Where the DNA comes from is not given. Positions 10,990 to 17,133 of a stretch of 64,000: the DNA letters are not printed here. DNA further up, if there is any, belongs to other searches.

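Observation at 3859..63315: A roughly 26-nt motif (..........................) is scattered at least 24 times through 64 kb, on both strands, in intergenic and coding DNA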

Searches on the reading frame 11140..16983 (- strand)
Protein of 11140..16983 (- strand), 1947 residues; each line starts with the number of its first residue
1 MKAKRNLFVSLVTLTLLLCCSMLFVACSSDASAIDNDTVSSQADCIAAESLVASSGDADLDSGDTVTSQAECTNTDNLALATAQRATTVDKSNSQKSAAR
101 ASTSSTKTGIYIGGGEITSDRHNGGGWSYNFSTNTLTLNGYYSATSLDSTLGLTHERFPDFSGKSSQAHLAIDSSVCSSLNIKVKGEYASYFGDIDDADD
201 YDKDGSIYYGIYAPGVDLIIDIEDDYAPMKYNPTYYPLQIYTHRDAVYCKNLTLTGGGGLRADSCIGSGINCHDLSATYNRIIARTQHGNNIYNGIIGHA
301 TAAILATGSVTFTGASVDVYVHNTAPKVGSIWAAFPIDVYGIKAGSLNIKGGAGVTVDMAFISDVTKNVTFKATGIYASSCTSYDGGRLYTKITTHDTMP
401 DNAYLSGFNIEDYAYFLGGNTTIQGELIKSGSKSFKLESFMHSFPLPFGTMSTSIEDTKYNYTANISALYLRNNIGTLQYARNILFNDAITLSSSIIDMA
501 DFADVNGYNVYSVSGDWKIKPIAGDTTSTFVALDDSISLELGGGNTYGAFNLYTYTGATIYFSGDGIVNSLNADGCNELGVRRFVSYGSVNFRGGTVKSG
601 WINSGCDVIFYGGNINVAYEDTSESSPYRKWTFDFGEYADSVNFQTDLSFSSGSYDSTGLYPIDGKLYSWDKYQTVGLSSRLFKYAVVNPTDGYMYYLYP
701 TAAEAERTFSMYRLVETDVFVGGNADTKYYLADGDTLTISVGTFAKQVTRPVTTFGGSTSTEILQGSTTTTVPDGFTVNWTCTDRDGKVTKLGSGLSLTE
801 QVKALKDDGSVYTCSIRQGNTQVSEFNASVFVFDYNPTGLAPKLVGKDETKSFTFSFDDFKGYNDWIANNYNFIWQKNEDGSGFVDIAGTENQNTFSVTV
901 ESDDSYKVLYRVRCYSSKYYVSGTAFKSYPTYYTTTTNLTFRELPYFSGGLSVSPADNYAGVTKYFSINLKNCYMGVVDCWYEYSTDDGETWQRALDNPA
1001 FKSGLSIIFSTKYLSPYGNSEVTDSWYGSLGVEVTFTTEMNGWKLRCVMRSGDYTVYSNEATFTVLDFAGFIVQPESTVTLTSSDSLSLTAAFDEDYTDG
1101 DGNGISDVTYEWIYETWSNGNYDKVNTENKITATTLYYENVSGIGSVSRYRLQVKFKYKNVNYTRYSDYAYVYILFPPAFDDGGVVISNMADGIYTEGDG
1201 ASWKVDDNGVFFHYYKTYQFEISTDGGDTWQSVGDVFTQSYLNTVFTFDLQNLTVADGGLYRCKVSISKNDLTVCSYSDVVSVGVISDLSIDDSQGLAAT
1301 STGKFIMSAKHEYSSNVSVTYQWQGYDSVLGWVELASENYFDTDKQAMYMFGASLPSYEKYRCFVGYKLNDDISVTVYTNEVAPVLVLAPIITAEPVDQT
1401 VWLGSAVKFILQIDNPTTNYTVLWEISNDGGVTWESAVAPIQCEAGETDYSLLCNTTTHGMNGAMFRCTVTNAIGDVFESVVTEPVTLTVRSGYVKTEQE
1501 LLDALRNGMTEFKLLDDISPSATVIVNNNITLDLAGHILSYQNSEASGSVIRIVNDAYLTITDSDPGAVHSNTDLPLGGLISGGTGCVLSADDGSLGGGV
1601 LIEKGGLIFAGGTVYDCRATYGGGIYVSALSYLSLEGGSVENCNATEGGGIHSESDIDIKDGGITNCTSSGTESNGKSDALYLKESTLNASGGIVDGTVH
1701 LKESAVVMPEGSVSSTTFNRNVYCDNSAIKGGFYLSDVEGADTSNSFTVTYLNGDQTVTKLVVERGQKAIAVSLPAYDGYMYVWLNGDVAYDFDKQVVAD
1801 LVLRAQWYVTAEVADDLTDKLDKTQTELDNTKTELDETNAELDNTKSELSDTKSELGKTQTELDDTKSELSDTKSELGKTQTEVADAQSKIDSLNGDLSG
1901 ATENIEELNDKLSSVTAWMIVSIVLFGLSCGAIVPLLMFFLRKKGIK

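Call 54: search_protein_families(library=pfam, proteins=[window:11140-16983:-], max_evalue=0.00001)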
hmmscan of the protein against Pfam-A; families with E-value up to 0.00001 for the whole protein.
window:11140-16983:- (1947 aa): 0 families
